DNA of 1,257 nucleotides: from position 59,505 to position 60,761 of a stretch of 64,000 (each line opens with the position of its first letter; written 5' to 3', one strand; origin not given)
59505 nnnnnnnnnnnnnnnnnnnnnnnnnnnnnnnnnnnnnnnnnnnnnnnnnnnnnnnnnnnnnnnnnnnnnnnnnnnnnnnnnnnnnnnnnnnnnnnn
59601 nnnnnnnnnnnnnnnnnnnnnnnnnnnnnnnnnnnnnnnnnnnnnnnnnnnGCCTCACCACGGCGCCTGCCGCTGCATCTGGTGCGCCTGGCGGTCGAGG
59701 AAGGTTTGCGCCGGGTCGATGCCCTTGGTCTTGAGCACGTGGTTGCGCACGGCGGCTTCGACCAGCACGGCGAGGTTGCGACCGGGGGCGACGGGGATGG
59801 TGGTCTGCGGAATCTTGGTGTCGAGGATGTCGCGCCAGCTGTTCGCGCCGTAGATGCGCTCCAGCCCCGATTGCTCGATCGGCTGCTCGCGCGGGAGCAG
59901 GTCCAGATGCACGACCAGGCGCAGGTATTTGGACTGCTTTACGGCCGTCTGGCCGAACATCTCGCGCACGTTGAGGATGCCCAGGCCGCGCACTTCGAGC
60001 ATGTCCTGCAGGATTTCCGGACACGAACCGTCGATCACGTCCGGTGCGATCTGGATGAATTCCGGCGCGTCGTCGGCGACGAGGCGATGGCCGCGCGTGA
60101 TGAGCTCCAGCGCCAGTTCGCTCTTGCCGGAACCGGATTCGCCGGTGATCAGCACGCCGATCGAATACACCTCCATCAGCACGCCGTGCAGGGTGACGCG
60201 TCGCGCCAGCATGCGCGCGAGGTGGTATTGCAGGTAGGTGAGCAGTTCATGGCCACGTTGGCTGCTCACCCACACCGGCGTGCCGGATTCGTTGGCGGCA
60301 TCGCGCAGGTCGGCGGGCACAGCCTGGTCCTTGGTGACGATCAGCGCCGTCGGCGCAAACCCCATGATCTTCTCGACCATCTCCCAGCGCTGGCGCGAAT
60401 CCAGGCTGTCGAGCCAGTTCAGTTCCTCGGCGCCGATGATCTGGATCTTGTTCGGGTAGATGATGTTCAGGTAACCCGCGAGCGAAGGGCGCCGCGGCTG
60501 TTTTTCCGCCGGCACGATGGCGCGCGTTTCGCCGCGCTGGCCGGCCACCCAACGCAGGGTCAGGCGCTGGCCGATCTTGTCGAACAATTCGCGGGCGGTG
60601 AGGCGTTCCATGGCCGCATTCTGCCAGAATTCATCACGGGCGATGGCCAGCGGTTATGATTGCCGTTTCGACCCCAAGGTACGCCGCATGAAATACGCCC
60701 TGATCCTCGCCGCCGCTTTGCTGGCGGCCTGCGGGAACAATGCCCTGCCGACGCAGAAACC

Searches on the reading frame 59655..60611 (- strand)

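Call 13: search_protein_families(library=pfam, proteins=[window:59655-60611:-], max_evalue=0.05)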
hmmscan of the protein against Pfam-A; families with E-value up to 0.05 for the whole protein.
window:59655-60611:- (318 aa): 6 families
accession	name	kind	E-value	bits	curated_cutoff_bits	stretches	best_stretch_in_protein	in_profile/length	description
PF07475.17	Hpr_kinase_C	-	1.1e-60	204.4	33.3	1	134-307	2-170/171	HPr Serine kinase C-terminal domain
PF02603.21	Hpr_kinase_N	-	7.7e-23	81.3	24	1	5-131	2-125/125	HPr Serine kinase N terminus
PF13555.12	AAA_29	-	0.0032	17.6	27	1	140-166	11-38/61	P-loop containing region of AAA domain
PF13191.12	AAA_16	-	0.0042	18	32.6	1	152-185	26-63/167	AAA ATPase domain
PF13401.12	AAA_22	-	0.043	14.6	27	0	153-175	8-30/130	AAA domain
PF00158.32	Sigma54_activat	-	0.049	13.7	20.2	0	149-175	21-47/168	Sigma-54 interaction domain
